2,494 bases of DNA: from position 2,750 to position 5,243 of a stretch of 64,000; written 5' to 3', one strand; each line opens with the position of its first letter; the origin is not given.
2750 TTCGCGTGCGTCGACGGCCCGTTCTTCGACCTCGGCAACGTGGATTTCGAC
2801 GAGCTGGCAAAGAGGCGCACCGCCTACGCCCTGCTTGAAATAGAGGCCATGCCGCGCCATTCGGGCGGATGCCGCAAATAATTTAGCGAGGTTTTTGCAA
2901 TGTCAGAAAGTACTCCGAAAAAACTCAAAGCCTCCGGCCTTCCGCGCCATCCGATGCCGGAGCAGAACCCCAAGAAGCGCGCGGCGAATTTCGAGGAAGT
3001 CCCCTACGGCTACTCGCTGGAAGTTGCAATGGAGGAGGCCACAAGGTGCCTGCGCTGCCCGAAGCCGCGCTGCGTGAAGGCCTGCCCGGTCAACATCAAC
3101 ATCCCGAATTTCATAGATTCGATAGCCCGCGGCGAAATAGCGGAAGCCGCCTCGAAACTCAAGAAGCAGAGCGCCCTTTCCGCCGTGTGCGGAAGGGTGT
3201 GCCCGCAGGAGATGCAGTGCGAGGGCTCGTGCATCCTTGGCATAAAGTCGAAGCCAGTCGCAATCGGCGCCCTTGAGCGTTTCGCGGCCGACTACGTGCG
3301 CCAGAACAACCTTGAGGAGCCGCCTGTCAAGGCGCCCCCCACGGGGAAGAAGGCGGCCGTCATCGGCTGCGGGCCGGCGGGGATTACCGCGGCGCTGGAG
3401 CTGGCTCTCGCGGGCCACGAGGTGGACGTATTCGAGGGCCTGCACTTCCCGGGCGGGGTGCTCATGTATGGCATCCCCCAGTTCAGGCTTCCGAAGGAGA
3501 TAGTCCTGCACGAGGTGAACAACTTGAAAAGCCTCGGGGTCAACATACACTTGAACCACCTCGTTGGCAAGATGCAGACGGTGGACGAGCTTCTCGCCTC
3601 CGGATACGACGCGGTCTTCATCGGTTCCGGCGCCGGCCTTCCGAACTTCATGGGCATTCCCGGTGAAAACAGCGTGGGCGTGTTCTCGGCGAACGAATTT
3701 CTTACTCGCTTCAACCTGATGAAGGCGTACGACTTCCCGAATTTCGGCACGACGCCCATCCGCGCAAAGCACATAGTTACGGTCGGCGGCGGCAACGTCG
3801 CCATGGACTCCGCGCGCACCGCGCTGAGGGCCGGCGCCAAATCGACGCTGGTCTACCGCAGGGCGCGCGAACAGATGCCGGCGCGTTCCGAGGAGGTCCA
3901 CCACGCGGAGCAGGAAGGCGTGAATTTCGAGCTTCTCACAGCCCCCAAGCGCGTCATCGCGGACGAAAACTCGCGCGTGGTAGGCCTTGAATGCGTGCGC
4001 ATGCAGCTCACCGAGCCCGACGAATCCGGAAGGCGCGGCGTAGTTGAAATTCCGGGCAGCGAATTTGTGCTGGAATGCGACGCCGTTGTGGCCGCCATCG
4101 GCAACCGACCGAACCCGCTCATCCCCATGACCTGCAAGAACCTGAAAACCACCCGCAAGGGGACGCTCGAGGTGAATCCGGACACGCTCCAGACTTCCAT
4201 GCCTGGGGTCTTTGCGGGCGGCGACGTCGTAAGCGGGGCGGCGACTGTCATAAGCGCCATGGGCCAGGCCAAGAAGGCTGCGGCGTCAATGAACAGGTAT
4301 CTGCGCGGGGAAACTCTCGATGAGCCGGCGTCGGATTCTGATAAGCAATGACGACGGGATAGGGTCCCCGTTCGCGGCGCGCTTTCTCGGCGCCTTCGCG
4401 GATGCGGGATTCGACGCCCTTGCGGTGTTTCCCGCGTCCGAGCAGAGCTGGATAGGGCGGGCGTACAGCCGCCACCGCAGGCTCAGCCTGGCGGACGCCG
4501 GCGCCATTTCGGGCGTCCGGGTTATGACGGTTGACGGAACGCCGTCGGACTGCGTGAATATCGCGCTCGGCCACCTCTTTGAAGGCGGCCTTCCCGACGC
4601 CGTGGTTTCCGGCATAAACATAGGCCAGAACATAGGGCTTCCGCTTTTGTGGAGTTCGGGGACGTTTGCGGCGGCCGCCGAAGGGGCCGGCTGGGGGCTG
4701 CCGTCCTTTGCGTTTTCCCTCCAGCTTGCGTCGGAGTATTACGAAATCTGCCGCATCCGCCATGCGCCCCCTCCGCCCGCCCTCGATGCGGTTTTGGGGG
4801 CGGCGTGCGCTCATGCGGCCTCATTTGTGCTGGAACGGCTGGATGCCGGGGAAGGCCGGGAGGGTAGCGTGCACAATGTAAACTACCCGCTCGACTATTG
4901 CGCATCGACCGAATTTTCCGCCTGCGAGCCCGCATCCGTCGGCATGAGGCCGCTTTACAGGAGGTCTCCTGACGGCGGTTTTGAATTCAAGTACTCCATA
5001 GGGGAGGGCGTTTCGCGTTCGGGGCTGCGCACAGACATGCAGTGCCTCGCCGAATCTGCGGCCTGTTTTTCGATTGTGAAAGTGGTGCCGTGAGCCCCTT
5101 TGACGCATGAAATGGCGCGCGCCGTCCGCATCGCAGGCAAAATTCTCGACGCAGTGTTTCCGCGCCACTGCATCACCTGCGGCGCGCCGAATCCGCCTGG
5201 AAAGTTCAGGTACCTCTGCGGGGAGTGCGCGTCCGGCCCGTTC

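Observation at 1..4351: Unusual Fe-S flavoprotein operon: NuoF-like subunit, NuoG-like/PyrK-like fusion and GltD/NfnB-like subunit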

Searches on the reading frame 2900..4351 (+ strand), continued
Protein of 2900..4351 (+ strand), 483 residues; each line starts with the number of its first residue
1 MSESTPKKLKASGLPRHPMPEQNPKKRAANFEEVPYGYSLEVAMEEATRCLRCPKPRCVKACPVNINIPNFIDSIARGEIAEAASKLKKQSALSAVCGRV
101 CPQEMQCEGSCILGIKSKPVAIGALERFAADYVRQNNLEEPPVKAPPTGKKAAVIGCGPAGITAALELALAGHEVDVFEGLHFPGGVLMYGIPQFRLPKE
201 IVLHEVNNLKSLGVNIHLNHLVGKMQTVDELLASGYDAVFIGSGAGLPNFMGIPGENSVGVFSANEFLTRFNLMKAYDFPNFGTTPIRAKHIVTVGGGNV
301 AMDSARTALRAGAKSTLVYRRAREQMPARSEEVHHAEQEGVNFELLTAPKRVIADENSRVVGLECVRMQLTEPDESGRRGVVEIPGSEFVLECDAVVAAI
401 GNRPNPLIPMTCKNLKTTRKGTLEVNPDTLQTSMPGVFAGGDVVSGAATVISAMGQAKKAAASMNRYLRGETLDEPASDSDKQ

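Call 86: list_cluster_members(proteins=[P0001, window:2900-4348:+])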
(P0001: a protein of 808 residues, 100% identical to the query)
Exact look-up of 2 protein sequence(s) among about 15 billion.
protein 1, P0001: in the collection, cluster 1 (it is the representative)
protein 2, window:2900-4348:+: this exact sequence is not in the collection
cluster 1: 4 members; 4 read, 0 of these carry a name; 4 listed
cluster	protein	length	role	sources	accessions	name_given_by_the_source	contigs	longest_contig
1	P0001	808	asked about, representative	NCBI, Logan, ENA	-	-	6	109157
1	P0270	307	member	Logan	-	-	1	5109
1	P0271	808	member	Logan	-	-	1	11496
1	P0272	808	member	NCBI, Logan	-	-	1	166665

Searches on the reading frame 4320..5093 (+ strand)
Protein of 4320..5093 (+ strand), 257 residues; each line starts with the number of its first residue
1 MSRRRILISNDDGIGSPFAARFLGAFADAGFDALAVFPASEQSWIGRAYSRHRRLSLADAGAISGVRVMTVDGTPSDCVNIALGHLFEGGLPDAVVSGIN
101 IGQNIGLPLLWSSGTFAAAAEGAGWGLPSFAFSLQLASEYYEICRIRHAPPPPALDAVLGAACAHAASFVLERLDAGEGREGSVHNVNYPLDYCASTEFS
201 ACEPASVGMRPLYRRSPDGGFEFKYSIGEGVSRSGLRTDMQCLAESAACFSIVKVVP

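Call 3: search_protein_families(library=pfam, proteins=[window:4320-5093:+], max_evalue=0.01)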
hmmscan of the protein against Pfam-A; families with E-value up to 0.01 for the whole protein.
window:4320-5093:+ (257 aa): 1 family
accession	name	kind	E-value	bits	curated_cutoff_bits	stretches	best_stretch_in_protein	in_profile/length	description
PF01975.23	SurE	-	1.7e-37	129.5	22.1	1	6-200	1-175/189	Survival protein SurE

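Call 4: search_protein_families(library=ncbifam, proteins=[window:4320-5093:+], max_evalue=0.01)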
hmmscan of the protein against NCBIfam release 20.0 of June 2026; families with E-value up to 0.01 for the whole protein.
window:4320-5093:+ (257 aa): 13 families
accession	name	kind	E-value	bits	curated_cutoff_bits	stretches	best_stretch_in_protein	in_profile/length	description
TIGR00087.1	surE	equivalog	5.9e-33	114.3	135.1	1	5-151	2-147/252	5'/3'-nucleotidase SurE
NF001490.0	PRK00346.1-4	equivalog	8.8e-28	97.1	233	1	5-139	2-131/254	5'/3'-nucleotidase SurE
NF001491.0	PRK00346.2-1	equivalog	2.2e-27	95.9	290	1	4-142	3-139/266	5'/3'-nucleotidase SurE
NF001492.0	PRK00346.2-2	equivalog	3.8e-27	95.1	271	1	2-135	2-135/261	5'/3'-nucleotidase SurE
NF001493.0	PRK00346.2-3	equivalog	1.4e-25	90.4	230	1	3-135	4-132/269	5'/3'-nucleotidase SurE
NF001489.0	PRK00346.1-3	equivalog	5.2e-23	81.7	295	1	5-138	2-128/250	5'/3'-nucleotidase SurE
NF010544.0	PRK13934.1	equivalog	1.2e-22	80.3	325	1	5-147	2-139/266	stationary phase survival protein SurE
NF001494.0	PRK00346.2-4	equivalog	4.3e-20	72.3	313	1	4-138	2-131/259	5'/3'-nucleotidase SurE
NF010545.0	PRK13935.1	equivalog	1e-19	70.8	365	1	5-135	2-129/254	stationary phase survival protein SurE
NF010542.0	PRK13932.1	equivalog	4.3e-18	65.5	436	1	3-135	9-138/261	stationary phase survival protein SurE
NF010541.0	PRK13931.1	equivalog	9.5e-18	64.5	422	1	5-142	2-137/261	5'/3'-nucleotidase SurE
NF010543.0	PRK13933.1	equivalog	4.7e-17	62.4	280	1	5-139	2-134/253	stationary phase survival protein SurE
NF001488.0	PRK00346.1-1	equivalog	3.5e-16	59.3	396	1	5-140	2-131/253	5'/3'-nucleotidase SurE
